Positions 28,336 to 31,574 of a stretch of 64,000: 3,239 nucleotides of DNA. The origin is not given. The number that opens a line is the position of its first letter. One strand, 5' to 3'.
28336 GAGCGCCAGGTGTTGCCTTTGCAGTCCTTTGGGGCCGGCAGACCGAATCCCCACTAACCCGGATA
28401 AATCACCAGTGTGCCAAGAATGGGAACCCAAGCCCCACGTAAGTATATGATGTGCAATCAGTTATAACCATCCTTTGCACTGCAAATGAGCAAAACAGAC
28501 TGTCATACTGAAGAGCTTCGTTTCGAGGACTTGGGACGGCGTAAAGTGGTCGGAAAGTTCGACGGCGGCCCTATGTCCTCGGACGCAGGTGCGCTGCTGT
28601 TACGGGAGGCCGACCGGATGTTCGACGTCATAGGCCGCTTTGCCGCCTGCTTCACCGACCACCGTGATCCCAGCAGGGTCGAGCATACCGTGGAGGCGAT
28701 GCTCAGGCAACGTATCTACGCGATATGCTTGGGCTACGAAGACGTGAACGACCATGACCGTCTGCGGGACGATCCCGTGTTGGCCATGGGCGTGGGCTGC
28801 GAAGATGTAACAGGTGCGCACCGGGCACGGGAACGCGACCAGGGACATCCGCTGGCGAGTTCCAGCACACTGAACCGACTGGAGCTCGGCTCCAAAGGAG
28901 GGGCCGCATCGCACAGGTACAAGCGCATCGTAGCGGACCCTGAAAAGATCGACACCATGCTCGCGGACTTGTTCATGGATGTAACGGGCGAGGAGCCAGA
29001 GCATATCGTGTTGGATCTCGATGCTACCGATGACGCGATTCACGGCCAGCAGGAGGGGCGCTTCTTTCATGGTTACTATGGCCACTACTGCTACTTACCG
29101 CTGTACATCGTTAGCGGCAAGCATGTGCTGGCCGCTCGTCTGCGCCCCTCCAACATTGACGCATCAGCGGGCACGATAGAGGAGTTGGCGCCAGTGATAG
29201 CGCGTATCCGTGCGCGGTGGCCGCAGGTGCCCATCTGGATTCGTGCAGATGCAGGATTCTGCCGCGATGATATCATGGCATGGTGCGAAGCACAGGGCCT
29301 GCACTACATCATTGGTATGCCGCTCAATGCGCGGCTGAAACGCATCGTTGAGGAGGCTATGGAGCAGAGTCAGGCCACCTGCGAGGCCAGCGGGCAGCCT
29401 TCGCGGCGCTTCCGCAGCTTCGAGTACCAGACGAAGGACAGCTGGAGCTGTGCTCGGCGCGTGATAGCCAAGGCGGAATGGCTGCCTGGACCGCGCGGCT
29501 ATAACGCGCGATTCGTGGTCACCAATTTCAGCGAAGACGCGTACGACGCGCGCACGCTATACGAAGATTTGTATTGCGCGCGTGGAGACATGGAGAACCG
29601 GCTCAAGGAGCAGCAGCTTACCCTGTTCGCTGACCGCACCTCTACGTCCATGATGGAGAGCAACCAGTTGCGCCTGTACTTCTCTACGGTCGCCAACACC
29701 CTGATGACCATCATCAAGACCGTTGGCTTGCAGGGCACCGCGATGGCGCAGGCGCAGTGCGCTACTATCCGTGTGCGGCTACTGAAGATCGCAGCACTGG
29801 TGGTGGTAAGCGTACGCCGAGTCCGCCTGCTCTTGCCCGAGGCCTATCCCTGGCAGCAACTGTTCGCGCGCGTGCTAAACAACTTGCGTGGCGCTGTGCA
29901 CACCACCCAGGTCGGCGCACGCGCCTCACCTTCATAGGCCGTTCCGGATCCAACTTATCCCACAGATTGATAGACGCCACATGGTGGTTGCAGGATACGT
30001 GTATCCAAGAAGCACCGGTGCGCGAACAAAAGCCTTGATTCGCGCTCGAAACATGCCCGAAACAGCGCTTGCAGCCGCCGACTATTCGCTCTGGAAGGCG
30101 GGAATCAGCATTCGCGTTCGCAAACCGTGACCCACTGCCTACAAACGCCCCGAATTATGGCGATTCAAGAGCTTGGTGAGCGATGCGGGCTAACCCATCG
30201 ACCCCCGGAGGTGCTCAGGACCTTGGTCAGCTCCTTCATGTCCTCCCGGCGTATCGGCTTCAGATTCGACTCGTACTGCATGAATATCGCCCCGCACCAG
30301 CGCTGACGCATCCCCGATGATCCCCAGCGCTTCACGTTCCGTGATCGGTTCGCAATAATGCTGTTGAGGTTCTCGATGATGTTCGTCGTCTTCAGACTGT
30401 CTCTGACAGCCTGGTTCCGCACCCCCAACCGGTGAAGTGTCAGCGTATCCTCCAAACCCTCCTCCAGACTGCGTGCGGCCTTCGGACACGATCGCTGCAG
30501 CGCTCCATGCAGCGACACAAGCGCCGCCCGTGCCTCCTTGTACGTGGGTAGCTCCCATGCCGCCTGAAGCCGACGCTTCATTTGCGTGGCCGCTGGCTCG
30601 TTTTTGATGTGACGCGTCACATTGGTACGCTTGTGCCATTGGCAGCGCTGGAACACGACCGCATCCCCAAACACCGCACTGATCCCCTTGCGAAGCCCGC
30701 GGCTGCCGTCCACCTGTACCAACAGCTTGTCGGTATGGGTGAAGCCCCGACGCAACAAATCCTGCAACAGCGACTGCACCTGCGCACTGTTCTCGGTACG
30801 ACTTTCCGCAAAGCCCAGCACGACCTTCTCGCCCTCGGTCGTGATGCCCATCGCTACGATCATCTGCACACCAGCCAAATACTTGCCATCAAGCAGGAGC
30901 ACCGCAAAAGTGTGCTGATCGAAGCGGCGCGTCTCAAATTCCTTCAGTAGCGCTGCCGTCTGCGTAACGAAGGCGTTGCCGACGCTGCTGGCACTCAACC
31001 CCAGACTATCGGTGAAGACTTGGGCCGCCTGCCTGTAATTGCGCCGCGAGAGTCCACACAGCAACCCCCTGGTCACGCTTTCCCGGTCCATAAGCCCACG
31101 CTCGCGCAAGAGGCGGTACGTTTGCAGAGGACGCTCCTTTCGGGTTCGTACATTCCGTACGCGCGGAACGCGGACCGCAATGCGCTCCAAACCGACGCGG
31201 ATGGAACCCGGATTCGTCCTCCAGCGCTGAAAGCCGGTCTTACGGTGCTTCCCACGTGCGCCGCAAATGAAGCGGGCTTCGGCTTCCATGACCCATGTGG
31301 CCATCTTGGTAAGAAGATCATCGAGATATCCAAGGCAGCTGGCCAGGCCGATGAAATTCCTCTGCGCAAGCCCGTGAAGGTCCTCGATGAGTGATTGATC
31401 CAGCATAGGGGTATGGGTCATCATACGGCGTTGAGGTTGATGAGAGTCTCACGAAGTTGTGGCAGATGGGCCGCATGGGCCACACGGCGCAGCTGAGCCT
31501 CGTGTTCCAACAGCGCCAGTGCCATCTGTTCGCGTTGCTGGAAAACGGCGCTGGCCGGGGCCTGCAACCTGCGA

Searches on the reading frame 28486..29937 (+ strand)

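Call 69: search_protein_families(library=pfam, proteins=[window:28486-29937:+], max_evalue=0.00001)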
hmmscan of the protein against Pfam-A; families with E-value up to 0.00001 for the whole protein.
window:28486-29937:+ (483 aa): 2 families
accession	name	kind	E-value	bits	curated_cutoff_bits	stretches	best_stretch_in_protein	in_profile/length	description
PF13701.12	DDE_Tnp_1_4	-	1.3e-145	485.4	34.7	1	16-468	4-431/435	Transposase DDE domain group 1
PF01609.27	DDE_Tnp_1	-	1.1e-17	64.9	23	1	172-402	3-196/200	Transposase DDE domain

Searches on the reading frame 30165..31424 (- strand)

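Call 69: search_protein_families(library=pfam, proteins=[window:30165-31424:-], max_evalue=0.00001)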
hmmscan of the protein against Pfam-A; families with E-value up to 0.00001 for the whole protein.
window:30165-31424:- (419 aa): 1 family
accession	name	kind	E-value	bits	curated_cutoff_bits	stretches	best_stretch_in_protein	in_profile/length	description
PF00872.24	Transposase_mut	-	9.1e-33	114.1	21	1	25-387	17-375/379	Transposase, Mutator family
